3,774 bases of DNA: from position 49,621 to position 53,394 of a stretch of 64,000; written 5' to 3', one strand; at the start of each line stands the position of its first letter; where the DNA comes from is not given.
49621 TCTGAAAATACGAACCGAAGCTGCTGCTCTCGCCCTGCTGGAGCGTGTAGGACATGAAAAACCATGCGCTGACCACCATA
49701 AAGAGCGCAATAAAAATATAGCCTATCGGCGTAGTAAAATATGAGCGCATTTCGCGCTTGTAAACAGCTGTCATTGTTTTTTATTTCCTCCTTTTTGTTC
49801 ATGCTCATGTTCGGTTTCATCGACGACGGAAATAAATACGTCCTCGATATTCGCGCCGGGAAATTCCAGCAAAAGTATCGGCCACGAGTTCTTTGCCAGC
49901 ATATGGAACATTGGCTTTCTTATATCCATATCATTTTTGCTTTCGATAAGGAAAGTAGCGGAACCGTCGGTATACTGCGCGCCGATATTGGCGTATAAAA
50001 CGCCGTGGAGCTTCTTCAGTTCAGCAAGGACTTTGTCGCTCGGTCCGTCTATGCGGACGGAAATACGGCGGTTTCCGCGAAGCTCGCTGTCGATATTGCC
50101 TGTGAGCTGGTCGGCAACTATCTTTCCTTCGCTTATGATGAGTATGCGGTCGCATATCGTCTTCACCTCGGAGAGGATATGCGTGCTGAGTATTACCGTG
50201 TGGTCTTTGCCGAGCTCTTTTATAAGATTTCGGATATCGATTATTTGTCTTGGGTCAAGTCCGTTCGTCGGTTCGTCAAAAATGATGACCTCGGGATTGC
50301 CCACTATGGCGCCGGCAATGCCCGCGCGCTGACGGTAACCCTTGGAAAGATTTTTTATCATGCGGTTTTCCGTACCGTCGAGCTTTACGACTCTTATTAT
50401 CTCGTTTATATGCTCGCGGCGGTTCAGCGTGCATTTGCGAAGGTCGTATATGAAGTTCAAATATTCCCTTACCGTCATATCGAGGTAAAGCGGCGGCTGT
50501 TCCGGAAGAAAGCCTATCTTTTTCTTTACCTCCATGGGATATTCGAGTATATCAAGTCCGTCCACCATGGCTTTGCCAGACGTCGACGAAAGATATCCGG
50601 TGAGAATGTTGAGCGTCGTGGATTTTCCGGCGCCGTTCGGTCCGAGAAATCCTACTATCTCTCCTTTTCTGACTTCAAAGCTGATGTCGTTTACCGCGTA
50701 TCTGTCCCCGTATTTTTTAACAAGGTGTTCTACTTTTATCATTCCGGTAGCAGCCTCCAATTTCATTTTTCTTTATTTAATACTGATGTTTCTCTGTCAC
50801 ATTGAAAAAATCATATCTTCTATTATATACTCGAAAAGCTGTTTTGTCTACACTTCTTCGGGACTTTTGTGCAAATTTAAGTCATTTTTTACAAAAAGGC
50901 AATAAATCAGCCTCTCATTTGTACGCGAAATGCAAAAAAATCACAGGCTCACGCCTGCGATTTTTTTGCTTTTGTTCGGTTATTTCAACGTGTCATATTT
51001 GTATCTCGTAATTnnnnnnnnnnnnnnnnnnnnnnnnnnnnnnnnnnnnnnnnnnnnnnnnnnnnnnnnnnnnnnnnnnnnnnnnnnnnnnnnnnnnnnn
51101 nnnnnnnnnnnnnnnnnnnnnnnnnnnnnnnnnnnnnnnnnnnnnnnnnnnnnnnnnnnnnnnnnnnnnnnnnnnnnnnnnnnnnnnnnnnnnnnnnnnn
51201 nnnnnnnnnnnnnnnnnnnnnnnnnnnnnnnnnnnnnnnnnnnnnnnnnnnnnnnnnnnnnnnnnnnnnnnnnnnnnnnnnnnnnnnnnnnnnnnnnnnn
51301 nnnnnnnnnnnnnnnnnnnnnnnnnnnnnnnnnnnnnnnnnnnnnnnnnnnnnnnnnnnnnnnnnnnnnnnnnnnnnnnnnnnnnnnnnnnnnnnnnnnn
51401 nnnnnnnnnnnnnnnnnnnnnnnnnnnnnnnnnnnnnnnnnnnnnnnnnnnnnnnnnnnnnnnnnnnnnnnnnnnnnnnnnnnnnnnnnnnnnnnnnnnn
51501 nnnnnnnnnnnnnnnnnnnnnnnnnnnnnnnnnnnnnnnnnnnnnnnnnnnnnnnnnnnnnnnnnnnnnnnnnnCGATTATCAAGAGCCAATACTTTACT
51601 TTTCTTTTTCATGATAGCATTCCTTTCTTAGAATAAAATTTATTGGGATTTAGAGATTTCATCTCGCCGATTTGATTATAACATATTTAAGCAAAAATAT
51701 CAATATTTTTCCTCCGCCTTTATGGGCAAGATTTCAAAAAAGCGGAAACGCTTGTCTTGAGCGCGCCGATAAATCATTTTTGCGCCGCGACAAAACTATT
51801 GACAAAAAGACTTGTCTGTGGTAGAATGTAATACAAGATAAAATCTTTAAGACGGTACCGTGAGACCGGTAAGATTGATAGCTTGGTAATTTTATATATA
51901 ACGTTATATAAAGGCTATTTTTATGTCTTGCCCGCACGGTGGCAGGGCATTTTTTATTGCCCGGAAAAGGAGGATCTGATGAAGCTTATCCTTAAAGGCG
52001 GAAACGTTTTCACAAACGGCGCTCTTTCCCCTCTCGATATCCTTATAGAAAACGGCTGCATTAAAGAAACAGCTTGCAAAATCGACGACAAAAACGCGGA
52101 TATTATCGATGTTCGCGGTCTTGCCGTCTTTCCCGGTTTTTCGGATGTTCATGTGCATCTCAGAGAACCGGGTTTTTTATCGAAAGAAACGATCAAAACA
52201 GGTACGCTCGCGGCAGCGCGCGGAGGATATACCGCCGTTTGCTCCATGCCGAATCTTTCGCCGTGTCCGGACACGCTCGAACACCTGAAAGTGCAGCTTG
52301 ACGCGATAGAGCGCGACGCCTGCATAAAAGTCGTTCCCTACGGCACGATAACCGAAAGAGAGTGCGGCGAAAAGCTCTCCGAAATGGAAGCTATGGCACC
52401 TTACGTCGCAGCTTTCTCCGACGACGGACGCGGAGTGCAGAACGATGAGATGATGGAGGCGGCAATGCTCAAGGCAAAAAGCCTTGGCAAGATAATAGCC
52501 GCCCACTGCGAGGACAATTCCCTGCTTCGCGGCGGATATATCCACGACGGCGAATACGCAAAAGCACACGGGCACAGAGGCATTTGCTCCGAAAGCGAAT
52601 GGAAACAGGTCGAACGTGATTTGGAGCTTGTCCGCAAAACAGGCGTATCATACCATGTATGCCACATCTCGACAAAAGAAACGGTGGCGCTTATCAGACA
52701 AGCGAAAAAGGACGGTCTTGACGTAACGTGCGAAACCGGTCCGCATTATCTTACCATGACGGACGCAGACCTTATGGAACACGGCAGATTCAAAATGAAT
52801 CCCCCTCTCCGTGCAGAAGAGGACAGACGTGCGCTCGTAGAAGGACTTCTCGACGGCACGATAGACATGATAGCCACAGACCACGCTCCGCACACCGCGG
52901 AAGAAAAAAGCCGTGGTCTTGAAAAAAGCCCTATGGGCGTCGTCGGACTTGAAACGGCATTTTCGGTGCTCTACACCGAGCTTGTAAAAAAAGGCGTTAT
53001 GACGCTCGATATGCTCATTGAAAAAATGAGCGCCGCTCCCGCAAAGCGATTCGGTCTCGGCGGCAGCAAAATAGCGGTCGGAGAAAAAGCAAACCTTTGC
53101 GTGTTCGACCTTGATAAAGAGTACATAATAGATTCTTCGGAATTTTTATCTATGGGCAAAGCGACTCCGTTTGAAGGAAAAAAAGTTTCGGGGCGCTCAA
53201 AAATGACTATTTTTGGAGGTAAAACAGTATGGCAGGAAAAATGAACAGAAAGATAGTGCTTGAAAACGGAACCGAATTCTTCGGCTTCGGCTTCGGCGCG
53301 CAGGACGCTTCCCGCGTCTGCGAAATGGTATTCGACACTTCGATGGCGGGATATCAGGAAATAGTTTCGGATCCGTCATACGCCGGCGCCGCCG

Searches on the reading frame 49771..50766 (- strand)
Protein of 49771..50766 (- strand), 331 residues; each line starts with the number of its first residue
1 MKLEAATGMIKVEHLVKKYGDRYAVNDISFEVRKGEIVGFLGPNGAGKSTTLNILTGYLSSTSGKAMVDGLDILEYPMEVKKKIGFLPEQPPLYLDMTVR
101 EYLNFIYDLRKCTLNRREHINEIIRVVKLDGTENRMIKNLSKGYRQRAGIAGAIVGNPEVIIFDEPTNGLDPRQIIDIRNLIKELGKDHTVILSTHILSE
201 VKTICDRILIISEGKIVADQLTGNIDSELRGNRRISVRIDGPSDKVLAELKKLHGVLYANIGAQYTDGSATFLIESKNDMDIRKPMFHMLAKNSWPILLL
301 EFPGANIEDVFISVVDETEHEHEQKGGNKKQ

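Call 35: search_protein_families(library=pfam, proteins=[window:49771-50766:-], max_evalue=0.00001)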
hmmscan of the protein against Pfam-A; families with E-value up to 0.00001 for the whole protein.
window:49771-50766:- (331 aa): 2 families
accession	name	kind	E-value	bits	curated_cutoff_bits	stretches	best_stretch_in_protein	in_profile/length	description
PF00005.33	ABC_tran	-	3.9e-30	105.7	25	1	25-168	1-137/137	ABC transporter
PF13304.12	AAA_21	-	1.9e-12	48.3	27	1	133-198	231-300/304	AAA domain, putative AbiEii toxin, Type IV TA system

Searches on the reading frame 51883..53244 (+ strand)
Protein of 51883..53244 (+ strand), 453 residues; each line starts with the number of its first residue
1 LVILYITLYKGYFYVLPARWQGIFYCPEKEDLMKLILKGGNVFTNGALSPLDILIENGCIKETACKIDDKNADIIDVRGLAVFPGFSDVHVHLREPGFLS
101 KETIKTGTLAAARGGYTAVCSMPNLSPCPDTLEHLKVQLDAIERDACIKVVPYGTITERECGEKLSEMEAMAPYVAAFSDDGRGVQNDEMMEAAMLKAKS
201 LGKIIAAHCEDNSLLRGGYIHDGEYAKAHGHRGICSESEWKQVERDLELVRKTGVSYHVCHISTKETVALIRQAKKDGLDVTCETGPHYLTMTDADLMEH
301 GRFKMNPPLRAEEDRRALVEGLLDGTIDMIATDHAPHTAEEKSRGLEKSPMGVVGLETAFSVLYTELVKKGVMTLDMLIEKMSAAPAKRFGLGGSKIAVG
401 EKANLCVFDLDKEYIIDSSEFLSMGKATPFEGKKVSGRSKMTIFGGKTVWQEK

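Call 35: search_protein_families(library=pfam, proteins=[window:51883-53244:+], max_evalue=0.00001)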
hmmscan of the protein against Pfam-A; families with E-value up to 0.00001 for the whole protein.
window:51883-53244:+ (453 aa): 3 families
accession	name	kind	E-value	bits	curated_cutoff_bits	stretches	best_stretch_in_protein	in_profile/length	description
PF01979.26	Amidohydro_1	-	3.3e-31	109.2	25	1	82-449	2-345/345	Amidohydrolase family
PF12890.13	DHOase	-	2.4e-18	67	21.2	1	82-266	4-141/142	Dihydro-orotase-like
PF07969.17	Amidohydro_3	-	2.4e-08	34.3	29.7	0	74-98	2-30/472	Amidohydrolase family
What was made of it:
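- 53229..57502 (+): pyr-operon carA (53229-54320; the triad is also lost, with GIGLGH Gly codon at 53985-53987 and VQFEPT at 54231-54248) and carB (54323-57502; all catalytic residues intact). This is the presumed sole active CPSase. Operon context pyrC-carA-carB-pyrK-pyrD-pyrF-pyrE-pyrB (call 35).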
